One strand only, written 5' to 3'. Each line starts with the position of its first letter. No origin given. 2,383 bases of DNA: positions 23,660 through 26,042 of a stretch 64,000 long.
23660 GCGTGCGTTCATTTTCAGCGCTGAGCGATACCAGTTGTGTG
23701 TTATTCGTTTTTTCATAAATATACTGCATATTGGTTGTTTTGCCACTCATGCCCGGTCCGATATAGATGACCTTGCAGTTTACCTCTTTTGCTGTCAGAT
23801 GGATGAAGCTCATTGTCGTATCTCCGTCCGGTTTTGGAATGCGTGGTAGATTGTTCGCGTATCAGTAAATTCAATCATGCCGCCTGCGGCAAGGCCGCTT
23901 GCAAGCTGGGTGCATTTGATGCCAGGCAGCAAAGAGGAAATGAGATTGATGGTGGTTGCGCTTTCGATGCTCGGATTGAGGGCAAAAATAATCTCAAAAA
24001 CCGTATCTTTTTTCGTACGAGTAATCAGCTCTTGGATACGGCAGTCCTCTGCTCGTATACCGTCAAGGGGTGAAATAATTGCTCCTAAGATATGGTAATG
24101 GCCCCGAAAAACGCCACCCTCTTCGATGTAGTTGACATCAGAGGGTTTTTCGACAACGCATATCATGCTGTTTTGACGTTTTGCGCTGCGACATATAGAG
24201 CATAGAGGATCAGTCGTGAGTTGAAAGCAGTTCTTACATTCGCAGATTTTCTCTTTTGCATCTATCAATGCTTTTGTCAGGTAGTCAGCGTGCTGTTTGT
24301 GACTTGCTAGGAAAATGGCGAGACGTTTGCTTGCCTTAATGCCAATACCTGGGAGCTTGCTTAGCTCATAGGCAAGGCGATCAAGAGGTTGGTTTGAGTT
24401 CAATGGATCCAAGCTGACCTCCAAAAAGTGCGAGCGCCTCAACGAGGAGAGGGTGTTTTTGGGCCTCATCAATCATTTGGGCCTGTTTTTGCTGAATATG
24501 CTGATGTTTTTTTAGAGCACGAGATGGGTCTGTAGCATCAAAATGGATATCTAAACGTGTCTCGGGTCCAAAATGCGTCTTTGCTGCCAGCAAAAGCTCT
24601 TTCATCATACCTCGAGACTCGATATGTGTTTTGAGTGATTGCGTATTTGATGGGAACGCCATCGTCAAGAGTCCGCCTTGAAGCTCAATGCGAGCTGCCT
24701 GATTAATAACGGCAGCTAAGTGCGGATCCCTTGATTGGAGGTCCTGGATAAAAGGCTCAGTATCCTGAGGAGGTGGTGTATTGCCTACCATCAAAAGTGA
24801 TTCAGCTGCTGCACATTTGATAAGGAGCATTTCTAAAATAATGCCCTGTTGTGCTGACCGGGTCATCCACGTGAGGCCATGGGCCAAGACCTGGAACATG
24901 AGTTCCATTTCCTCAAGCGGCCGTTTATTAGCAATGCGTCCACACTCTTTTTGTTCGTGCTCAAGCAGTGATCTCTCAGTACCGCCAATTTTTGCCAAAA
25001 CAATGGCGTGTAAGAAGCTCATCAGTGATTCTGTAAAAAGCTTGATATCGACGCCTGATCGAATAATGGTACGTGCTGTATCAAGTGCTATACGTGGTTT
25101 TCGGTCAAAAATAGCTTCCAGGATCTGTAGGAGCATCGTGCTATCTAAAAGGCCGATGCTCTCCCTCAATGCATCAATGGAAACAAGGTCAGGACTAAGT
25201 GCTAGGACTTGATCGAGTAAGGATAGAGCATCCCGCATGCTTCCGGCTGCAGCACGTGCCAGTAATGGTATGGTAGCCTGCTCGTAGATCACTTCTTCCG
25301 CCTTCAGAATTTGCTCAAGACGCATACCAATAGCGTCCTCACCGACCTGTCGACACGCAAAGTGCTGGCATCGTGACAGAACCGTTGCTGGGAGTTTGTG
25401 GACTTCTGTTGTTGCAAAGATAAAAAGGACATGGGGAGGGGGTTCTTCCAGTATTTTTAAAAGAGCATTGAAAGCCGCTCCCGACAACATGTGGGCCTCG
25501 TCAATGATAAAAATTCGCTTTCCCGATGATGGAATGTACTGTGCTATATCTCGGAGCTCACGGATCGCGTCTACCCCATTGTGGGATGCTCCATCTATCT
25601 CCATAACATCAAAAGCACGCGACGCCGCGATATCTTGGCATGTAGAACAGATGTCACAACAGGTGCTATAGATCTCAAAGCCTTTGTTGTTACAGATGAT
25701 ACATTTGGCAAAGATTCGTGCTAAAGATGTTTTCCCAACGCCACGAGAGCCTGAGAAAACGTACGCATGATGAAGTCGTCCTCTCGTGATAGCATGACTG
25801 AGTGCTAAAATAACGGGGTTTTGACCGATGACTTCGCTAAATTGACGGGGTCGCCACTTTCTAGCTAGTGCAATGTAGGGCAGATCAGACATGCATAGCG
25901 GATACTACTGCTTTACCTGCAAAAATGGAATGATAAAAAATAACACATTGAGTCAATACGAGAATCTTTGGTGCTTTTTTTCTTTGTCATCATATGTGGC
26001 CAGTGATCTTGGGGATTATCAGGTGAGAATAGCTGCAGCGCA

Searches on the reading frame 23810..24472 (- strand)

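Call 19: search_protein_families(library=pfam, proteins=[window:23810-24472:-], max_evalue=0.01)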
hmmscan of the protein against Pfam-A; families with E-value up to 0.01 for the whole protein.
window:23810-24472:- (220 aa): 4 families
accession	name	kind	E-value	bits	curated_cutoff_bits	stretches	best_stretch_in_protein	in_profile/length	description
PF13662.12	Toprim_4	-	1.8e-14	54.1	25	1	103-191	2-85/85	Toprim domain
PF21176.3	RecR_HhH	-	9.3e-07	29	27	1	30-72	1-44/45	RecR, helix-hairpin-helix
PF21175.2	RecR_C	-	1.8e-05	24.5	22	1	193-216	1-24/24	RecR, C-terminal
PF01751.28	Toprim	-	0.0003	21.3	23.1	1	104-179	2-77/96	Toprim domain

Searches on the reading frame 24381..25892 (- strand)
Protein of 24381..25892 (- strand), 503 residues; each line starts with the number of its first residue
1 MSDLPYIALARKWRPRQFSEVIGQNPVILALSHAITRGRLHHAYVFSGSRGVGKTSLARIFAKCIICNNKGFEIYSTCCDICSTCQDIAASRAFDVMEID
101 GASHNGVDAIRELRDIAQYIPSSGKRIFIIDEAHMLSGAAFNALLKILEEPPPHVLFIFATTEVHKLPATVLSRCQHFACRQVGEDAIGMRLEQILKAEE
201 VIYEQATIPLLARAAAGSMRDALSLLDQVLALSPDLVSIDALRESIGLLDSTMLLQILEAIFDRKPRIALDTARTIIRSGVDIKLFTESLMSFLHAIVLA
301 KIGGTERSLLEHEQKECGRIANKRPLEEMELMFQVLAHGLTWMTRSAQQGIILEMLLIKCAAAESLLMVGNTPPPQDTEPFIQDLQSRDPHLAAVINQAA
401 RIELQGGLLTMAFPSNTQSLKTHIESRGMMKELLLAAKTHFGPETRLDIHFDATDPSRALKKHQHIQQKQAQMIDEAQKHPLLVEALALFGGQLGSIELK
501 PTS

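Call 19: search_protein_families(library=pfam, proteins=[window:24381-25892:-], max_evalue=0.01)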
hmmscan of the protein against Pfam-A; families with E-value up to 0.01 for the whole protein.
window:24381-25892:- (503 aa): 11 families
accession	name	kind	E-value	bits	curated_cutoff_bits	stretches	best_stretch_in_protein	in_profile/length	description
PF13177.12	DNA_pol3_delta2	-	4.2e-35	121.6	27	1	24-180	2-157/161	DNA polymerase III, delta subunit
PF12169.13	DNA_pol3_gamma3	-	4.3e-20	72.4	24.4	1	239-367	3-134/143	DNA polymerase III subunits gamma and tau domain III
PF22608.2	DNAX_ATPase_lid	-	6e-17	61.6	27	1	188-233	2-47/49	DNA polymerase III clamp loader subunit, ATPase lid domain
PF00004.35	AAA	-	1.4e-11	45.4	21.2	1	45-178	2-126/131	ATPase family associated with various cellular activities (AAA)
PF13401.12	AAA_22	-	1.7e-06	28.8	27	1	44-160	8-123/130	AAA domain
PF13173.12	AAA_14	-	1.7e-05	25.2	27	1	42-156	3-92/129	AAA domain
PF05496.18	RuvB_N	-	3.5e-05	24.1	27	1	14-90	2-77/159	Holliday junction DNA helicase RuvB P-loop domain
PF07728.20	AAA_5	-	0.0001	22.8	22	1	46-151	4-93/139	AAA domain (dynein-related subfamily)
PF13191.12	AAA_16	-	0.00048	21.1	32.6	1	29-158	13-167/167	AAA ATPase domain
PF13604.12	AAA_30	-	0.00049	20.3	27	1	43-157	20-121/191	AAA domain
PF13245.12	AAA_19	-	0.0033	18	25.1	0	38-157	8-122/134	AAA domain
